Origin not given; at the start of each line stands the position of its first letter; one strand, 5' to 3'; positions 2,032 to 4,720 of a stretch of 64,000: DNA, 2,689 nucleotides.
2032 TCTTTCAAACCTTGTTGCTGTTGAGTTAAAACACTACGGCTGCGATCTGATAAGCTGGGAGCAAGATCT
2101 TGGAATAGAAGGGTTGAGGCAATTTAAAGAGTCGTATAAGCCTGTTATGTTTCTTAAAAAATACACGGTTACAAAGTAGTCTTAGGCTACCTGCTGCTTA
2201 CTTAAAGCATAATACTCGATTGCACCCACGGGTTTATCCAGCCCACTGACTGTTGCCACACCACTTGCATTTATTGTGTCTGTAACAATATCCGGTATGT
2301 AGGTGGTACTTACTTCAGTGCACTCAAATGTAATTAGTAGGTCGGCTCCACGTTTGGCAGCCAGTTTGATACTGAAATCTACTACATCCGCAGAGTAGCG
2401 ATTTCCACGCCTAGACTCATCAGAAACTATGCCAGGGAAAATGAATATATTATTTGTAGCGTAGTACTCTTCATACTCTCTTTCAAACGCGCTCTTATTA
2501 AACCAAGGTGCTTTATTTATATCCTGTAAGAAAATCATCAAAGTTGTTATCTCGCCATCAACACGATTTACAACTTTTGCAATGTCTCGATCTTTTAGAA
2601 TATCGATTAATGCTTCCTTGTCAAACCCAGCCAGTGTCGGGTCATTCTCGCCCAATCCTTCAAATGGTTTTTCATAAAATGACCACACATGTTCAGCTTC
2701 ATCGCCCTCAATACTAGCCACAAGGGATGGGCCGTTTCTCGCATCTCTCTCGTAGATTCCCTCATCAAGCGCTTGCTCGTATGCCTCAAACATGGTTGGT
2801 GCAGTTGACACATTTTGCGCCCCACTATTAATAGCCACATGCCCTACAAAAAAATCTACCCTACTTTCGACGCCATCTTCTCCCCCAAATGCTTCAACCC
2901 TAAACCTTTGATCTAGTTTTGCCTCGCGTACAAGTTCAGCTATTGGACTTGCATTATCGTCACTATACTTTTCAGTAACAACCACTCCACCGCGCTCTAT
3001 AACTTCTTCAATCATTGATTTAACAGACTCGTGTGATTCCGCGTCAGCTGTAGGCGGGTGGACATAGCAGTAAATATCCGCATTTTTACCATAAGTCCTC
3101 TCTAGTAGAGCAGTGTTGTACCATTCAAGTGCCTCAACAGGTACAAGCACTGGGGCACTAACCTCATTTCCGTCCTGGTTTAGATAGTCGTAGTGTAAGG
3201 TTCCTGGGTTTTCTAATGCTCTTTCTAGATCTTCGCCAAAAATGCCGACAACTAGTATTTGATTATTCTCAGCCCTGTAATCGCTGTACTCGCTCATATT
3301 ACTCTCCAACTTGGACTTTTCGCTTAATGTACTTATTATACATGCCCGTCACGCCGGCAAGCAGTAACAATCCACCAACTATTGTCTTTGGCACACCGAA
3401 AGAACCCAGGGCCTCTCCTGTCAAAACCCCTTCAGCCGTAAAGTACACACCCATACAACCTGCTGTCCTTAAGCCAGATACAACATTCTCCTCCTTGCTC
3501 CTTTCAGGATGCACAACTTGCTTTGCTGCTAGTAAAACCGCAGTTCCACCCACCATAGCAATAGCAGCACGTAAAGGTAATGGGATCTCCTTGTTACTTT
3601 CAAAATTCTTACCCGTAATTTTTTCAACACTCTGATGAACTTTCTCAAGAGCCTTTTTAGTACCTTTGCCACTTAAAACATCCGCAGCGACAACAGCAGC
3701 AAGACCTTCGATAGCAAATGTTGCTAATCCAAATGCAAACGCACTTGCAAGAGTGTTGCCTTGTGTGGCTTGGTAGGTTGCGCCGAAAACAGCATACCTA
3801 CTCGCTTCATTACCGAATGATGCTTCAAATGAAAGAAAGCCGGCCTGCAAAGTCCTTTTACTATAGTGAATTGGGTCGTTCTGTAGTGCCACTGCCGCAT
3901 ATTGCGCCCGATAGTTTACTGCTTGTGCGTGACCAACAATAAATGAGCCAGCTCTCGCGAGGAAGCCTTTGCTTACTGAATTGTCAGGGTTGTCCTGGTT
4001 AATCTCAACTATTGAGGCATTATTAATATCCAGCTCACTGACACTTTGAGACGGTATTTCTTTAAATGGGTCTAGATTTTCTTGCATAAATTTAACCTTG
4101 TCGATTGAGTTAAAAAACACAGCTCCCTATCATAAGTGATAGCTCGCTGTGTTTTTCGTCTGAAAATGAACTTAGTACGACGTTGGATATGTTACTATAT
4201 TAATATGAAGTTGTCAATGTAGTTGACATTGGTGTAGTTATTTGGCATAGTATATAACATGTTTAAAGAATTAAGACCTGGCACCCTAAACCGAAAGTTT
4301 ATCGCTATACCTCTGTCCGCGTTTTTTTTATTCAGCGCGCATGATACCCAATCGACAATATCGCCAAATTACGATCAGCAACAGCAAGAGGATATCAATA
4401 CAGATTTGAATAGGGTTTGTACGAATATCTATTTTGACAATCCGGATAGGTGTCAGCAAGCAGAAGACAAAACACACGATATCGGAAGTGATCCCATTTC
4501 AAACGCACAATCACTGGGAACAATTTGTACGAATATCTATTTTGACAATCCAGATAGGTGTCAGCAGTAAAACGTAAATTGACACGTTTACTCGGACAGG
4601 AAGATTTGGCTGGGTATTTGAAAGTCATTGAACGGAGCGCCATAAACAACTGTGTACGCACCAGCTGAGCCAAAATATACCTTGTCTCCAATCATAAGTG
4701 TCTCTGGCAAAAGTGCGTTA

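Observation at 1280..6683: Cluster of two stand-alone DUF2156 (MprF C-terminal-like) genes, a PLP decarboxylase, a membrane protein and a possible GNAT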

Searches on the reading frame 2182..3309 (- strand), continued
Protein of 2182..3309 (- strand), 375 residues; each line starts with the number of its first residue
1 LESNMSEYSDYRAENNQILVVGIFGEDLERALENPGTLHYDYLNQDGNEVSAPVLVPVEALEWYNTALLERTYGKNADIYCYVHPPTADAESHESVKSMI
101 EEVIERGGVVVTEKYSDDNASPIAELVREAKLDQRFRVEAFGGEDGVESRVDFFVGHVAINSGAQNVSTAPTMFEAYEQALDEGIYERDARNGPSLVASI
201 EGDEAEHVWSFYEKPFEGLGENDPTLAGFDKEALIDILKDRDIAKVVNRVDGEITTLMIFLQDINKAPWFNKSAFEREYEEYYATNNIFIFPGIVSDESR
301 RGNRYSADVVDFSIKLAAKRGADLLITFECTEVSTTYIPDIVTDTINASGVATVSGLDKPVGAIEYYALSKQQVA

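Call 39: find_related_loci(query=A1, collection=genome_contigs, flank=8000)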
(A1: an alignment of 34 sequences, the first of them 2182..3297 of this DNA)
Query A1 (371 aa) in genome_contigs; peptide patterns used: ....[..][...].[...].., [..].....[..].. (x = any residue, [..] = any of these).
19 stretches matched a pattern; 15 encode a relative of the query (tblastn E <= 1e-3); 15 distinct loci.
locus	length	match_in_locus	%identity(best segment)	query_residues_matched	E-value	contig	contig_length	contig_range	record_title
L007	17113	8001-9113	100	1-371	0e+0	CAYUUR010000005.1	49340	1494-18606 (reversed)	MAG TPA_asm: uncultured Candidatus Saccharibacteria bacterium isolate SRP342105_co1_352 genome assembly, contig: NODE_85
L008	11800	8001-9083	53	4-368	2e-132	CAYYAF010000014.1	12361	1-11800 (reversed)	MAG TPA_asm: uncultured Candidatus Saccharibacteria bacterium isolate SRP200132_co2_28 genome assembly, contig: NODE_451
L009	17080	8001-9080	52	4-367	8e-127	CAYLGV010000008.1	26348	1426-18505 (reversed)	MAG TPA_asm: uncultured Candidatus Saccharibacteria bacterium isolate SRP296810_co1_372 genome assembly, contig: NODE_17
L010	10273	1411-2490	50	4-366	2e-121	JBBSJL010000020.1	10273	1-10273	MAG: Candidatus Saccharimonadales bacterium isolate LS4_metabat2.004 LS4_metabat2.004_K_3120353_L_10273_cov_12.0000, who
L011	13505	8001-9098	44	4-368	3e-104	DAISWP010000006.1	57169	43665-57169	MAG TPA_asm: Candidatus Saccharibacteria bacterium isolate CTOTU2456 NODE_247_length_57169_cov_5.635186, whole genome sh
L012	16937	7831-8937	43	1-368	3e-97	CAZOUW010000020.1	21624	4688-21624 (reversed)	MAG TPA_asm: uncultured Candidatus Saccharibacteria bacterium isolate SRP133034_co1_52 genome assembly, contig: NODE_230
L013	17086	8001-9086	39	1-367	2e-94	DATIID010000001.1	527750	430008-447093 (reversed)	MAG TPA_asm: Candidatus Saccharimonadales bacterium isolate SMAG_U15655 k141_160847, whole genome shotgun sequence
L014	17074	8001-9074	40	4-367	1e-93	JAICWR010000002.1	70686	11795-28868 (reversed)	MAG: Candidatus Saccharibacteria bacterium isolate LS_FP_2_bin.57 k141_3053209_length_70686_cov_15.8677, whole genome sh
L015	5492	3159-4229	41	4-366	2e-92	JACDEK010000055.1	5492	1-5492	MAG: Candidatus Saccharibacteria bacterium isolate MGR_bin358 SD2903_NODE_3582_length_5492_cov_0.908295, whole genome sh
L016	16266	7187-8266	41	4-367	2e-90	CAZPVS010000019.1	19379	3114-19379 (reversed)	MAG TPA_asm: uncultured Candidatus Saccharibacteria bacterium isolate SRP329715_co1_113 genome assembly, contig: NODE_41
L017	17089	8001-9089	40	1-365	2e-85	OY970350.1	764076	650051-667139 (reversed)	MAG: uncultured bacterium isolate MFD09567.bin.c.1 genome assembly, chromosome: 1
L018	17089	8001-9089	39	1-365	2e-85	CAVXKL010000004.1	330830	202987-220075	MAG: uncultured bacterium isolate MFD09567.bin.2.17 genome assembly, contig: contig_52869, whole genome shotgun sequence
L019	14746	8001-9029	38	7-353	3e-78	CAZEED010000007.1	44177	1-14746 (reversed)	MAG TPA_asm: uncultured Candidatus Saccharibacteria bacterium isolate SRP300315_co1_141 genome assembly, contig: NODE_43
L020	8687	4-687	41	142-368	4e-57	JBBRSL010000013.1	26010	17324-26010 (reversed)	MAG: Candidatus Saccharimonadales bacterium isolate La2_metabat2.071 La2_metabat2.071_K_3488517L26010_cov_12.0000, whole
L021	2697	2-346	43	259-366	4e-30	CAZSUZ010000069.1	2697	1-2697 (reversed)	MAG TPA_asm: uncultured Gammaproteobacteria bacterium isolate SRP300315_co1_1 genome assembly, contig: NODE_16597_length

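Call 67: search_protein_representatives(alignment_id=A1)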
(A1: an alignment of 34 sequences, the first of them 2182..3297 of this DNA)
Query: 34 sequences, 398 profile positions. Proteins with E-value up to 0.001 (for the whole library): 656; up to 1e-10: 407; up to 1e-30: 159. The best 150 are listed.
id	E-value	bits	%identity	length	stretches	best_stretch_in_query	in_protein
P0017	1.2e-170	584.0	-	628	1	25-396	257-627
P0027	2.3e-162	556.7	-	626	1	1-397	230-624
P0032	3.7e-158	542.9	-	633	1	14-397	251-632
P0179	1.3e-157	541.1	-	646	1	16-397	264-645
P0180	1.3e-155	534.4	-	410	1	21-397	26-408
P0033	1.0e-152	524.9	-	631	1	17-397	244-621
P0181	4.0e-152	523.0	-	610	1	9-397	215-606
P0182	3.1e-150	516.8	-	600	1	15-397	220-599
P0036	1.9e-149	514.2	-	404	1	6-396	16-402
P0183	2.3e-148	510.6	-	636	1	24-397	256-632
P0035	8.9e-148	508.7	-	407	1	6-397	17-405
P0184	1.3e-147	508.1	-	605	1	24-398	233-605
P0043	3.9e-142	490.1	-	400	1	10-395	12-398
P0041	6.2e-139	479.6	-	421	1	6-397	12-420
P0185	9.4e-139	478.9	-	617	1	33-397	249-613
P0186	3.1e-134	464.1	-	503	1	6-397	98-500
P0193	5.1e-127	440.3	-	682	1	14-397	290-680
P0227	2.2e-59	217.6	-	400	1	23-317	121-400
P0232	6.9e-52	192.9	-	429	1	17-388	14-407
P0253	1.0e-42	162.7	-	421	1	20-390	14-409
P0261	2.0e-40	155.2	-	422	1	49-385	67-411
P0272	4.7e-39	150.7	-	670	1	50-382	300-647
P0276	1.4e-38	149.1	-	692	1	51-394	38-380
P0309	3.9e-34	134.5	-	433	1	14-384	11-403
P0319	3.4e-32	128.1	-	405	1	35-382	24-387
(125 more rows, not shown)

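Call 68: search_protein_families(library=pfam, proteins=[P0276, P0272, P0193, P0186, P0227, P0232, P0253, P0309, P0319, P0261], max_evalue=0.1)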
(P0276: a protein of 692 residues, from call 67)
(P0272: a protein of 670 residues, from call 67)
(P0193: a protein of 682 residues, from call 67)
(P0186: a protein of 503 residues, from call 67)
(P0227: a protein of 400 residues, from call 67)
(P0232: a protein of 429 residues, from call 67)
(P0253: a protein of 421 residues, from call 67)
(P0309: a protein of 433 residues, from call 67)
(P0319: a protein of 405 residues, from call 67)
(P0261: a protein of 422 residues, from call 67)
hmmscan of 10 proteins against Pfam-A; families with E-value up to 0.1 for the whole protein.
P0276 (692 aa): 1 family
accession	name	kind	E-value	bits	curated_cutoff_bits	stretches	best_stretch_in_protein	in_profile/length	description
PF09924.15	LPG_synthase_C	-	1.2e-17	64.4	27.5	1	426-681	13-296/298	Phosphatidylglycerol lysyltransferase, C-terminal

P0272 (670 aa): 0 families

P0193 (682 aa): 0 families

P0186 (503 aa): 2 families
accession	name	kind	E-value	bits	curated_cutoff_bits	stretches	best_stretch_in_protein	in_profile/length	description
PF04995.19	CcmD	-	0.0056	17.2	25.6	1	74-107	9-42/44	Heme exporter protein D (CcmD)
PF19560.4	DUF6082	-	0.028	14.4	26.7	0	65-134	3-72/163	Family of unknown function (DUF6082)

P0227 (400 aa): 0 families

P0232 (429 aa): 0 families

P0253 (421 aa): 0 families

P0309 (433 aa): 2 families
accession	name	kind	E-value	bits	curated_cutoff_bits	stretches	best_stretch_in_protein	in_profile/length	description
PF00583.31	Acetyltransf_1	-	0.042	14.6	20.7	0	262-367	13-93/116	Acetyltransferase (GNAT) family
PF22564.2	HAAS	-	0.074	13.9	27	0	20-44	12-36/55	HAAS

P0319 (405 aa): 0 families

P0261 (422 aa): 2 families
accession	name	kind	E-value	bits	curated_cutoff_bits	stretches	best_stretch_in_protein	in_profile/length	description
PF00583.31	Acetyltransf_1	-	0.0031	18.2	20.7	1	281-372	15-91/116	Acetyltransferase (GNAT) family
PF08445.16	FR47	-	0.074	13.5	22.1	0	341-387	22-68/86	FR47-like protein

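Call 69: predict_structure(alignment_id=A4)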
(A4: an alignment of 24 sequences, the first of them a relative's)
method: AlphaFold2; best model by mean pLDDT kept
length: 628 residues; sequences in the alignment: 24
mean_pLDDT: 78.5   pTM: 0.63
mean pLDDT of the five models: 78.5, 76.8, 75.0, 73.9, 73.2
residues with pLDDT >= 90: 209; 70-90: 272; 50-70: 71; < 50: 76
segments of 3 or more residues with pLDDT < 50: 1-76
pLDDT, mean of each block of 10 residues (from residue 1): 34 37 35 35 39 34 39 46 58 66 77 73 84 85 75 70 71 77 86 82 87 83 78 64 66 71 86 90 90 93 82 93 88 91 91 95 96 92 94 88 80 94 91 92 85 92 89 76 84 92 90 90 91 96 88 68 81 92 91 88 90 95 93
secondary structure, 60 per line:
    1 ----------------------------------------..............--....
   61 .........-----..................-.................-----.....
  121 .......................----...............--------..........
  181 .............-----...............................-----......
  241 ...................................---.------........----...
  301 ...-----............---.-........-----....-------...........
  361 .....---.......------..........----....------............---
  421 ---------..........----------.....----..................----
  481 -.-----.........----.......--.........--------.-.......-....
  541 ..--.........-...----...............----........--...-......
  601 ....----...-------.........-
elements in order: H41-54 H57-69 H75-92 H94-110 H116-143 H148-162 H171-193 H199-229 H235-275 H286-293 E298-303 E309-317 H326-333 E339-342 H350-365 E369-375 H382-391 E396-399 E406-417 H430-439 E450-454 H459-476 H488-496 E501-507 E510-518 H529-535 H537-542 E545-553 H562-576 E581-588 H595-604 E609-611 E619-627

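Call 84: search_protein_families(library=pfam, alignment_id=A1, max_evalue=1)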
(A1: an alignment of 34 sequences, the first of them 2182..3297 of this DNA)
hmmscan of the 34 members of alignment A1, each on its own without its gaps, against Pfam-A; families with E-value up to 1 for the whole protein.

A. member 1, window:2182-3297:- (371 aa): 1 family
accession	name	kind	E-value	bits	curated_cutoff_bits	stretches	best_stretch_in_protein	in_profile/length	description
PF16754.10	Pesticin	-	0.18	12.2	25.8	1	319-354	5-41/156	Bacterial toxin homologue of phage lysozyme, C-term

B. families by the number of members that match (of 34 scanned): 13 families
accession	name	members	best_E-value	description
PF14542.12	Acetyltransf_CG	3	0.023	GCN5-related N-acetyl-transferase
PF01048.26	PNP_UDP_1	1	0.044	Phosphorylase superfamily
PF15660.11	Imm75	1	0.05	Putative Immunity protein 75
PF05026.18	DCP2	1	0.067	Dcp2, box A domain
PF23415.1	MAPB1_N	1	0.093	Microtubule-associated protein 1B N-terminal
PF21110.3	GlxA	1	0.15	GlxA beta barrel domain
PF21849.1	DUF6908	1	0.16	Domain of unknown function (DUF6908)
PF22152.1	Permu_RdRp_palm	1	0.16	Permutotetravirus RNA-dependent RNA polymerase palm domain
PF16172.10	DOCK_N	1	0.17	DOCK N-terminus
PF16754.10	Pesticin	1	0.18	Bacterial toxin homologue of phage lysozyme, C-term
PF06788.19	UPF0257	1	0.18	Uncharacterised protein family (UPF0257)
PF08866.15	DUF1831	1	0.25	Putative amino acid metabolism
PF17670.6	DUF5530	1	0.27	Family of unknown function (DUF5530)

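Call 86: fold_search(model_id=the predicted structure, library=pdb)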
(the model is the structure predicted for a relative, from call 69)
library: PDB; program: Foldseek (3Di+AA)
matches with E <= 10: 649; with E <= 0.001: 25
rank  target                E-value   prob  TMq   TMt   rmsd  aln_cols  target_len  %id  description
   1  6wqc                  2.5e-05  1.00  0.24  0.45  10.2       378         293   10  Crystal structure of VipF from Legionella hackeliae in complex with CoA (released 2021-11-10)
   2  9goe_A                3.0e-05  1.00  0.24  0.20  18.8       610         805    9  Cryo-EM structure of the multiple peptide resistance factor (MprF) from Pseudomonas aeruginosa bound to a synthetic na (released 2025-03-12)
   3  6wqb                  6.3e-05  1.00  0.24  0.44  10.3       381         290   10  Crystal structure of VipF from Legionella hackeliae in complex with acetyl-CoA (released 2021-11-10)
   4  3tt2                  8.2e-05  1.00  0.24  0.41   7.3       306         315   13  Crystal Structure of GCN5-related N-Acetyltransferase from Sphaerobacter thermophilus (released 2011-10-05)
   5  7wx7                  9.5e-05  1.00  0.27  0.49   7.7       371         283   10  complex of a legionella acetyltransferase VipF and COA/ACO (released 2023-02-22)
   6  3frm_C                1.2e-04  1.00  0.21  0.43   8.2       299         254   10  The crystal structure of a functionally unknown conserved protein from Staphylococcus epidermidis ATCC 12228. (released 2009-01-27)
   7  7q3a_A                1.4e-04  1.00  0.22  0.35   8.1       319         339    9  Crystal structure of MAB_4324 a tandem repeat GNAT from Mycobacterium abscessus (released 2022-05-04)
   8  2hqy_B                1.6e-04  1.00  0.18  0.32  10.5       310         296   11  Crystal Structure of Conserved Protein of Unknown Function from Bacteroides thetaiotaomicron VPI-5482 (released 2006-09-19)
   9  1xf8                  1.9e-04  1.00  0.27  0.43   8.8       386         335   11  Crystal Structure of Weissella viridescens FemX (Y254F) Mutant (released 2005-05-31)
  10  2wpw_A                2.2e-04  1.00  0.27  0.44   9.1       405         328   10  Tandem GNAT protein from the clavulanic acid biosynthesis pathway (without AcCoA) (released 2009-12-29)
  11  2hqy_A                2.5e-04  1.00  0.19  0.34  10.1       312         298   11  Crystal Structure of Conserved Protein of Unknown Function from Bacteroides thetaiotaomicron VPI-5482 (released 2006-09-19)
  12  7wx5                  2.7e-04  1.00  0.28  0.51   7.4       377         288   11  a Legionella acetyltransferase effector VipF (released 2023-02-22)
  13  5vrv_B                2.7e-04  1.00  0.22  0.34  10.3       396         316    9  2.05 Angstrom Resolution Crystal Structure of C-terminal Domain (DUF2156) of Putative Lysylphosphatidylglycerol Synthe (released 2017-05-24)
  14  5vrv_D                3.2e-04  1.00  0.21  0.34  10.8       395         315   11  2.05 Angstrom Resolution Crystal Structure of C-terminal Domain (DUF2156) of Putative Lysylphosphatidylglycerol Synthe (released 2017-05-24)
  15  3frm_D                3.9e-04  1.00  0.21  0.44   7.7       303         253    9  The crystal structure of a functionally unknown conserved protein from Staphylococcus epidermidis ATCC 12228. (released 2009-01-27)
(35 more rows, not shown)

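Call 93: search_protein_families(library=ncbifam, proteins=[L001:7488-7991:+], max_evalue=0.001)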
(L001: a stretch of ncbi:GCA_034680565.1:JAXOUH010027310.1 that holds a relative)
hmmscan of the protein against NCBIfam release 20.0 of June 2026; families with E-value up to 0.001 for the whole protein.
L001:7488-7991:+ (167 aa): 2 families
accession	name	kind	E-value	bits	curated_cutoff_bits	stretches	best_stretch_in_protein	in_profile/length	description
TIGR00286.1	TIGR00286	equivalog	3.2e-17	62.7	106.95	1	3-144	6-140/152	pyruvoyl-dependent arginine decarboxylase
NF009064.0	PRK12398.1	equivalog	3.2e-14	53.2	207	1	4-127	11-132/165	pyruvoyl-dependent arginine decarboxylase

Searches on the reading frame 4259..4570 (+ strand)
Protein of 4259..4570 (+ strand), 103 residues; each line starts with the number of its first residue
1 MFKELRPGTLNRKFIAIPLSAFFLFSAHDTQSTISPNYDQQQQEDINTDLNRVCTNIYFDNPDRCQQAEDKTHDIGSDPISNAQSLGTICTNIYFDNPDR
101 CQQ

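Call 3: search_protein_families(library=pfam, proteins=[window:4259-4570:+], max_evalue=1)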
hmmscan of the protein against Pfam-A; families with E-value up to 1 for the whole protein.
window:4259-4570:+ (103 aa): 1 family
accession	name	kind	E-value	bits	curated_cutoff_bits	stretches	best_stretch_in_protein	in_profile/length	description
PF09359.15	VTC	-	0.016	15.2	23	0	41-63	28-50/235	VTC domain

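Call 4: search_protein_families(library=ncbifam, proteins=[window:4259-4570:+], max_evalue=1)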
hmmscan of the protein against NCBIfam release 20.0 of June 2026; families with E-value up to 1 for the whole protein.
window:4259-4570:+ (103 aa): 0 families
